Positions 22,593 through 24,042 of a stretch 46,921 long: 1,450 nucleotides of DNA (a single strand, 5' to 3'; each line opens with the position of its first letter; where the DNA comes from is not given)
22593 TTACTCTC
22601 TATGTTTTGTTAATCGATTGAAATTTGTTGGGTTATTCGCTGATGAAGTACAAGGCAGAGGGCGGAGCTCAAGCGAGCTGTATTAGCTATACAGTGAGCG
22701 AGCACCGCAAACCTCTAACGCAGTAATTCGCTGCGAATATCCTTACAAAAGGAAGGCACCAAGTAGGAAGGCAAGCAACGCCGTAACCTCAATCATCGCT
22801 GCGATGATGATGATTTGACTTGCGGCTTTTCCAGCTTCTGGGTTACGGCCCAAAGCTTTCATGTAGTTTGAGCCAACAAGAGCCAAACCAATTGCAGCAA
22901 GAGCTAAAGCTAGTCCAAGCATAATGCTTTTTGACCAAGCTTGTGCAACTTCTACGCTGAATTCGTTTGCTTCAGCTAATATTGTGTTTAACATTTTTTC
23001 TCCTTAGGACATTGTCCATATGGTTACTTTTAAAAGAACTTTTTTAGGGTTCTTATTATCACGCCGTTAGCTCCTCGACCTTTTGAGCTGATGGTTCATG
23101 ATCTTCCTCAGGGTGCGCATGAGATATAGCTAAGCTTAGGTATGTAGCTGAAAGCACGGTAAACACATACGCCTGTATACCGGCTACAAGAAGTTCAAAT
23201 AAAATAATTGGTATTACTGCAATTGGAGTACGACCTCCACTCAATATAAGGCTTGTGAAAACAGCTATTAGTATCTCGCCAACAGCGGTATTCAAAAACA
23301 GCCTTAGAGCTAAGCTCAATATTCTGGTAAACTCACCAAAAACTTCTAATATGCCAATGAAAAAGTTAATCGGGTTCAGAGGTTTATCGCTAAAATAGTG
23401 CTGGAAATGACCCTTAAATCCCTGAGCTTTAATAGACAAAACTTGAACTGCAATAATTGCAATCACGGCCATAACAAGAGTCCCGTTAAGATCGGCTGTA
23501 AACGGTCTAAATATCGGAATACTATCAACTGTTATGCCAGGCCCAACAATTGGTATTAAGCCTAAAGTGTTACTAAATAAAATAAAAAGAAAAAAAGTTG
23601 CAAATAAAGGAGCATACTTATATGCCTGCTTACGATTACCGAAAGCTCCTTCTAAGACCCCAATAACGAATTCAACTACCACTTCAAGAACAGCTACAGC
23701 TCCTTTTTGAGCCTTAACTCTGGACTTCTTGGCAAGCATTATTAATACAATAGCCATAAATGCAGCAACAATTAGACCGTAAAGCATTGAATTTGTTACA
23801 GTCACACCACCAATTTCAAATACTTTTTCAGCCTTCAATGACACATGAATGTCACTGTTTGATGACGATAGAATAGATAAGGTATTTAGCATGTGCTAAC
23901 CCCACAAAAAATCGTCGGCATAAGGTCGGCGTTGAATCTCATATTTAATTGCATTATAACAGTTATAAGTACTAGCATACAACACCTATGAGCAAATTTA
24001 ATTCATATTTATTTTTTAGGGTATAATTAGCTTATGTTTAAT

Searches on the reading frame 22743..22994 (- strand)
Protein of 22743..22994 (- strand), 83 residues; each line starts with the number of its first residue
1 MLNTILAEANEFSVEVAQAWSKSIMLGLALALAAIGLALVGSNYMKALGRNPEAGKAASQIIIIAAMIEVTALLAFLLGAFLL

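Call 68: search_protein_families(library=pfam, proteins=[window:22743-22994:-], max_evalue=0.001)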
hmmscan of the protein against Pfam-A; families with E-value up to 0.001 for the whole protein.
window:22743-22994:- (83 aa): 1 family
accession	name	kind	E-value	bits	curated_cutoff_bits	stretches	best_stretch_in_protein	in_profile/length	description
PF00137.26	ATP-synt_C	-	1.6e-08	35.1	24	1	24-80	5-58/60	ATP synthase subunit C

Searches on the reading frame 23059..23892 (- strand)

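Call 68: search_protein_families(library=pfam, proteins=[window:23059-23892:-], max_evalue=0.001)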
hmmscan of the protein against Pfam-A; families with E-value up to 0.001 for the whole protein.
window:23059-23892:- (277 aa): 1 family
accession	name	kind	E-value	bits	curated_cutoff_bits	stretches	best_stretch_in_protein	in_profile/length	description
PF00119.25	ATP-synt_A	-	4.1e-45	154.7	33.9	1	36-253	1-217/217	ATP synthase A chain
